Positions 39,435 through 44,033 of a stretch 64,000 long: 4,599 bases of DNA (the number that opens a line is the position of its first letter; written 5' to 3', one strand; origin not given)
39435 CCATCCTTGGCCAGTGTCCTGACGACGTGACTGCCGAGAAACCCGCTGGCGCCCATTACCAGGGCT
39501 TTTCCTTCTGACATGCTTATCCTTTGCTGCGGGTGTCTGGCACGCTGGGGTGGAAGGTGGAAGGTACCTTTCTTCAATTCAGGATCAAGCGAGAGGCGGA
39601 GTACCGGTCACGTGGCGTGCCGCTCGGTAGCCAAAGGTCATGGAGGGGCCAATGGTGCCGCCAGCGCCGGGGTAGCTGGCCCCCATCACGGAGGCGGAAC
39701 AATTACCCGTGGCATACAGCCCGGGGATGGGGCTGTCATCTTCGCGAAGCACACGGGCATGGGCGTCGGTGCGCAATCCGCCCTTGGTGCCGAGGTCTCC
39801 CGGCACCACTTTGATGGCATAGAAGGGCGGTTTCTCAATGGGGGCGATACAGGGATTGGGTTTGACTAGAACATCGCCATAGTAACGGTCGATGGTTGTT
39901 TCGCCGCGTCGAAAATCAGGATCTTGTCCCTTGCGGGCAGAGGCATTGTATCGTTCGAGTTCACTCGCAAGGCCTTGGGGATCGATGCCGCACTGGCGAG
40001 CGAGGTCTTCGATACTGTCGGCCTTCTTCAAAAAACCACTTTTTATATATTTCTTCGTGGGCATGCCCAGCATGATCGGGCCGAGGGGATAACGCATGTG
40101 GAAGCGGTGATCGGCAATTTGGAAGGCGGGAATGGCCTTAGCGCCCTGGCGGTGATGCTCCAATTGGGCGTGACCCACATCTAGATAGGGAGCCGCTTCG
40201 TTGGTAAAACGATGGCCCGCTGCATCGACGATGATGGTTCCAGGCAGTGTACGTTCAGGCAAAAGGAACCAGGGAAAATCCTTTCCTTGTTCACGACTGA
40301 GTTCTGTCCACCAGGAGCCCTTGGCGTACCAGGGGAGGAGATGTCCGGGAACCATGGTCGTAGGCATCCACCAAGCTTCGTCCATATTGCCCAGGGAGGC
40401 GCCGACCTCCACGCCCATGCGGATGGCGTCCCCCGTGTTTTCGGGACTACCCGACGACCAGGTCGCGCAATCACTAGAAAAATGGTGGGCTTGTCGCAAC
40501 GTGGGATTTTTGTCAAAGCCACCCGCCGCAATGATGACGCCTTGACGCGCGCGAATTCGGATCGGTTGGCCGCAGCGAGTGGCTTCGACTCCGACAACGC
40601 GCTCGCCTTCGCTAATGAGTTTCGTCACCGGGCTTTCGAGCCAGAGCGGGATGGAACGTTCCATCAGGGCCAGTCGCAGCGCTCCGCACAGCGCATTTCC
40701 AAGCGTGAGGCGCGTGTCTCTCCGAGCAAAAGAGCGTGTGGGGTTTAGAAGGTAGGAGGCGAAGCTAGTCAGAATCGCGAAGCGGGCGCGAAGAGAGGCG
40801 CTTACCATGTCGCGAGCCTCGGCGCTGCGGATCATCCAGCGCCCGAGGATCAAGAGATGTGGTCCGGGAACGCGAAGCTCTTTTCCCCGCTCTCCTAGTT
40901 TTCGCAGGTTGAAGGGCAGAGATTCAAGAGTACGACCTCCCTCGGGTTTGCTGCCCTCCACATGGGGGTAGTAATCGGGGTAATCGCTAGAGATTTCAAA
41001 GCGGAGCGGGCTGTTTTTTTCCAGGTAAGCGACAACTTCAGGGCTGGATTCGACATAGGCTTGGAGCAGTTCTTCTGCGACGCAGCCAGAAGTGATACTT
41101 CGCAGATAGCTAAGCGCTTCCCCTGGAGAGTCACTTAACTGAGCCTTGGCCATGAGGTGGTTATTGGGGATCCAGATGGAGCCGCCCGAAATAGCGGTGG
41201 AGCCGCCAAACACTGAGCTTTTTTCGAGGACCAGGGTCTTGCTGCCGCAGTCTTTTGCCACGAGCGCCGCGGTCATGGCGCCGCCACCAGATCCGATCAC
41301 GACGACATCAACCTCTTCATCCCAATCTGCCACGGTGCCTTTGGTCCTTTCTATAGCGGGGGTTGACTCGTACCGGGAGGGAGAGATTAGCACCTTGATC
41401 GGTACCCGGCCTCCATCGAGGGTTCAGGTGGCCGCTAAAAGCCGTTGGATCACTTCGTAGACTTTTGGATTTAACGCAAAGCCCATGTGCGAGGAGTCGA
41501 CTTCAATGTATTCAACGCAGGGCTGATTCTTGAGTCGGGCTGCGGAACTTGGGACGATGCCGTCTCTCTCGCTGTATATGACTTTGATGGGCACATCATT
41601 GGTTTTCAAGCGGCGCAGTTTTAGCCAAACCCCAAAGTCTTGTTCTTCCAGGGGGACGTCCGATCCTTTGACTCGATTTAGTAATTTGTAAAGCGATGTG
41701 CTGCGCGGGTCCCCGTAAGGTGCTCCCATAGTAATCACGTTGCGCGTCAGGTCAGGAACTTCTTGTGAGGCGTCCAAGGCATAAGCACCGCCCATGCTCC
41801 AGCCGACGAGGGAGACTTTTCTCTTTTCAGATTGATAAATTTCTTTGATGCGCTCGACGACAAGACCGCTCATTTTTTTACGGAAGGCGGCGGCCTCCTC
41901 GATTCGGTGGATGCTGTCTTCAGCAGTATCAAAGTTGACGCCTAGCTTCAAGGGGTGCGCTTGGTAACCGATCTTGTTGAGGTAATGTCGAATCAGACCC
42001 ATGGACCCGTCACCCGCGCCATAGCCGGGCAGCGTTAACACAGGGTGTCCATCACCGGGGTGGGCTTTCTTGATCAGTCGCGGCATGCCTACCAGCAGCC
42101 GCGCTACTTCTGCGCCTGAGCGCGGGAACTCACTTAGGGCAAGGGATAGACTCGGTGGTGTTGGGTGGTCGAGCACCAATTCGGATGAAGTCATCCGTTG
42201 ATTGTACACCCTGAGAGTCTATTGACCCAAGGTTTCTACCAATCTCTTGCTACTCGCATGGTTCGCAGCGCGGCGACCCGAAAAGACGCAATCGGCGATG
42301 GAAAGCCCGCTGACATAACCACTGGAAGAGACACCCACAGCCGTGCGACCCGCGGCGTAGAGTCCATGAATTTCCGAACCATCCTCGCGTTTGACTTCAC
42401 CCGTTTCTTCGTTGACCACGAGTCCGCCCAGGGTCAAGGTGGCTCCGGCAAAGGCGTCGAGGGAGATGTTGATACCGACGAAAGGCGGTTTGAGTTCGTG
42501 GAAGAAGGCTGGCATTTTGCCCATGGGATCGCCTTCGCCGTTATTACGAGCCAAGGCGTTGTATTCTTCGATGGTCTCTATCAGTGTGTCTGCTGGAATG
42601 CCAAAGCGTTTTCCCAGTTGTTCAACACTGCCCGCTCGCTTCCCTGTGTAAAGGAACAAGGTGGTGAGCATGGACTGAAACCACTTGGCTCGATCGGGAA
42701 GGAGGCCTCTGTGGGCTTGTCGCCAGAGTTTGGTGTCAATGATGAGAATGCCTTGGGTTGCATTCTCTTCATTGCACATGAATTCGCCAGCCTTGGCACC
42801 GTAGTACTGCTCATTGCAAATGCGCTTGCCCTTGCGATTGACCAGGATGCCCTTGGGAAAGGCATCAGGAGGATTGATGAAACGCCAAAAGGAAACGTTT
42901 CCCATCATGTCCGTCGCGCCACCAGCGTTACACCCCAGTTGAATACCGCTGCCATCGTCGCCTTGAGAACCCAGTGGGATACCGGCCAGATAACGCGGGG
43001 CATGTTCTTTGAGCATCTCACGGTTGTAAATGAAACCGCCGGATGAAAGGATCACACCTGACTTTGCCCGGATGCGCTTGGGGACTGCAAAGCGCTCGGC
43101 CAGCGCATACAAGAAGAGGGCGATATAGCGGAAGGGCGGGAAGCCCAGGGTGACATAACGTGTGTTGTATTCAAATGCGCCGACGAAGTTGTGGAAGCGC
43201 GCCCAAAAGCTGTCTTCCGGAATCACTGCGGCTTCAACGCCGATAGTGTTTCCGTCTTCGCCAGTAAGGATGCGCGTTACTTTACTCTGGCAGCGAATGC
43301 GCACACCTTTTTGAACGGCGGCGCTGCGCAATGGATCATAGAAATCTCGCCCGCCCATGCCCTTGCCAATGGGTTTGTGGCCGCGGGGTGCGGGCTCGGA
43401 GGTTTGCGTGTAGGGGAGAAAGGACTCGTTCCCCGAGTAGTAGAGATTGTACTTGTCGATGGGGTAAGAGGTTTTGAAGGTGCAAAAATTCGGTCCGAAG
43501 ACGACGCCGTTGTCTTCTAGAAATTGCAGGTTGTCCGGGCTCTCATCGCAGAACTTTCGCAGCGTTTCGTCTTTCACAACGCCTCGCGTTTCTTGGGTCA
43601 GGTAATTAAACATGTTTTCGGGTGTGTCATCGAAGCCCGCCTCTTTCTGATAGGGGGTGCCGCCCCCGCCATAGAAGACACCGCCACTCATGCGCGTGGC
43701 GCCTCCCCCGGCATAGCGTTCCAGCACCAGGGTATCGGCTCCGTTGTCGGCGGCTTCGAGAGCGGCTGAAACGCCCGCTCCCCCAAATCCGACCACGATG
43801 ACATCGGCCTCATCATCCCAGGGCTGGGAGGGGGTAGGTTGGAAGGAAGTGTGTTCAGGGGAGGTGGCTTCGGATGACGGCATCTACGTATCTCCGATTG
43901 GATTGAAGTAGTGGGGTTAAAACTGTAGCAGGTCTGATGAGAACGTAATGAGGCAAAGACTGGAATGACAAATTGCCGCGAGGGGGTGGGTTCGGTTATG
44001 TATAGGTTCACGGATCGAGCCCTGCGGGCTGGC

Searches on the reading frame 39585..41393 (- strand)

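Call 62: search_protein_families(library=pfam, proteins=[window:39585-41393:-], max_evalue=0.0001)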
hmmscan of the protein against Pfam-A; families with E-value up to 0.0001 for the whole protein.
window:39585-41393:- (602 aa): 4 families
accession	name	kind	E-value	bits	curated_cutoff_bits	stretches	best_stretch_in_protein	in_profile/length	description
PF00890.30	FAD_binding_2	-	2.5e-83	281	20.4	1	29-580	1-413/414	FAD binding domain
PF12831.13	FAD_oxidored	-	2.9e-07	30.6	27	1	29-84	1-55/416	FAD dependent oxidoreductase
PF01266.30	DAO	-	3.7e-07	30.4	27.9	0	29-75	1-48/353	FAD dependent oxidoreductase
PF01946.23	Thi4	-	9.3e-05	22.2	26.2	0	19-71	7-61/235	Thi4 family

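Call 84: search_protein_families(library=ncbifam, proteins=[window:39585-41393:-], max_evalue=0.00001)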
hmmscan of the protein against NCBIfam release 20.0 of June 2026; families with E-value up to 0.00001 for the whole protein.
window:39585-41393:- (602 aa): 30 families (the best 25 are shown)
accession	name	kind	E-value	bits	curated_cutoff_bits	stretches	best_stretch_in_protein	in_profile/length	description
NF009473.0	PRK12835.1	subfamily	4.3e-176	586.8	837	1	19-597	3-568/585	FAD-binding protein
NF009478.0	PRK12844.1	equivalog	1.4e-174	581.5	789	1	22-597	3-550/559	3-ketosteroid-delta-1-dehydrogenase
NF005882.1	PRK07843.1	equivalog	1.2e-166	555.3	788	2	360-594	309-546/547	3-oxosteroid 1-dehydrogenase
NF004789.0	PRK06134.1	subfamily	6e-151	503.9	747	1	22-598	7-570/581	FAD-dependent oxidoreductase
NF009477.0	PRK12843.1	equivalog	3e-148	494.8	758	1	20-596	9-569/578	FAD-dependent oxidoreductase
NF009479.0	PRK12845.1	equivalog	3.1e-128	428.6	793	2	360-595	326-563/566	3-ketosteroid-delta-1-dehydrogenase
NF009476.0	PRK12839.1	equivalog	6.9e-115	384.4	940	1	25-598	6-567/572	FAD-dependent oxidoreductase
NF053677.1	Desat2ChcC2Cyan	equivalog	6.5e-106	354.9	900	1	28-596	1-552/558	4-oxocyclohex-2-ene-1-carboxylate 5-dehydrogenase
NF053676.1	4oxCHCAChcC1Cy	equivalog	1e-104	350.8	1000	1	28-596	2-527/528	4-oxocyclohexanecarboxylate 2-dehydrogenase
NF009474.0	PRK12837.1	equivalog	2.8e-102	343.2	675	2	218-597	158-510/513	FAD-binding protein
TIGR01813.1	flavo_cyto_c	subfamily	2.6e-54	184.7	285.45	2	228-592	125-443/444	flavocytochrome c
NF005511.0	PRK07121.1-4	equivalog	1.1e-52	179.3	466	3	376-595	329-539/553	FAD-binding protein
NF005509.0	PRK07121.1-2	subfamily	6.2e-48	163.7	630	3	385-592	333-518/527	FAD-binding protein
NF005510.0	PRK07121.1-3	subfamily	1.3e-45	156.1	481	3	19-126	14-124/492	FAD-binding protein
NF006130.0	PRK08274.1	equivalog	1.3e-44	152.9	369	2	226-593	130-456/467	FAD-dependent tricarballylate dehydrogenase TcuA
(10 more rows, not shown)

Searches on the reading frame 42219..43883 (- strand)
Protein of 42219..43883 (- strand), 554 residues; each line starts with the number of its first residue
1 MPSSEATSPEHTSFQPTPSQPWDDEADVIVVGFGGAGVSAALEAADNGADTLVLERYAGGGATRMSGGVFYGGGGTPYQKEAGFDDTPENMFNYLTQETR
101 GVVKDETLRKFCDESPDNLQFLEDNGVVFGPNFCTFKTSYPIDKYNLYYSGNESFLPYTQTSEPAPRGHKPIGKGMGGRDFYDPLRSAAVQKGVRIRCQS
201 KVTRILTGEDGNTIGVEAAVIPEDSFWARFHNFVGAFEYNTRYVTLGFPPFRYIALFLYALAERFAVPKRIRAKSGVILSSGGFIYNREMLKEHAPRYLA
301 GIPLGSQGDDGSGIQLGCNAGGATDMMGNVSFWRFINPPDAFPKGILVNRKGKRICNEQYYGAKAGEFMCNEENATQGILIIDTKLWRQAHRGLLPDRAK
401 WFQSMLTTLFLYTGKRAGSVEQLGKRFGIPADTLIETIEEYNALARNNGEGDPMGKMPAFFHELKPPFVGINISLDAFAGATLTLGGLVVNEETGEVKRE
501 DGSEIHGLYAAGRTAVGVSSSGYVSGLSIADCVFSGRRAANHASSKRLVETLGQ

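Call 62: search_protein_families(library=pfam, proteins=[window:42219-43883:-], max_evalue=0.0001)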
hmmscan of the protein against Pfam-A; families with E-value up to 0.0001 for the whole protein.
window:42219-43883:- (554 aa): 4 families
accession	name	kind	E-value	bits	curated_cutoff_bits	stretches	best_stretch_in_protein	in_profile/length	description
PF00890.30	FAD_binding_2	-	6.7e-36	124.8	20.4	1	27-518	1-403/414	FAD binding domain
PF01266.30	DAO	-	2.2e-12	47.6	27.9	1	27-125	1-77/353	FAD dependent oxidoreductase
PF12831.13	FAD_oxidored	-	2.2e-07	31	27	1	27-80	1-52/416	FAD dependent oxidoreductase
PF07992.20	Pyr_redox_2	-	8.1e-05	22.6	26.1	0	27-89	2-54/291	Pyridine nucleotide-disulphide oxidoreductase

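Call 84: search_protein_families(library=ncbifam, proteins=[window:42219-43883:-], max_evalue=0.00001)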
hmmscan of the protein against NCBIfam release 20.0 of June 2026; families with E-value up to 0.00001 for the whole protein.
window:42219-43883:- (554 aa): 30 families (the best 25 are shown)
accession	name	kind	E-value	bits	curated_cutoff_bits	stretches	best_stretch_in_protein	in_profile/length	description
NF005511.0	PRK07121.1-4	equivalog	1.8e-193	644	466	1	15-547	10-543/553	FAD-binding protein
NF005513.0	PRK07121.1-6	equivalog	4.4e-138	461.1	608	1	25-546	6-528/533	FAD-binding protein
NF005510.0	PRK07121.1-3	subfamily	1.1e-105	354.3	481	2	269-546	226-489/492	FAD-binding protein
NF005512.0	PRK07121.1-5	subfamily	1.5e-84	284.3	812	2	20-242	16-248/489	FAD-binding protein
NF005508.0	PRK07121.1-1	equivalog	2.9e-78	263.6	537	2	21-217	16-214/497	FAD-binding protein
NF005509.0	PRK07121.1-2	subfamily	2.9e-57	194.5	630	2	6-187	23-210/527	FAD-binding protein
NF009473.0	PRK12835.1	subfamily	6.9e-49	166.8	837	2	261-546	251-569/585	FAD-binding protein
TIGR01813.1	flavo_cyto_c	subfamily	2.3e-44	151.9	285.45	2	165-540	116-443/444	flavocytochrome c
NF009478.0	PRK12844.1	equivalog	8.1e-40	136.6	789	2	270-548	256-553/559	3-ketosteroid-delta-1-dehydrogenase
NF005064.0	PRK06481.1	equivalog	1.4e-36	126.3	542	2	269-544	236-500/506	flavocytochrome c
NF005882.1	PRK07843.1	equivalog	8.3e-36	123.5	788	2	265-524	243-527/547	3-oxosteroid 1-dehydrogenase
NF053717.1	VnlPnlRedVprA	equivalog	2e-35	122.5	600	2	416-544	354-479/481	vinyl phenol reductase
NF009477.0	PRK12843.1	equivalog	3.4e-33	114.9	758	2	266-546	263-571/578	FAD-dependent oxidoreductase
NF004789.0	PRK06134.1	subfamily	2.4e-31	109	747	2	18-125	5-112/581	FAD-dependent oxidoreductase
NF006130.0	PRK08274.1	equivalog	7.2e-31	107.5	369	2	268-545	177-460/467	FAD-dependent tricarballylate dehydrogenase TcuA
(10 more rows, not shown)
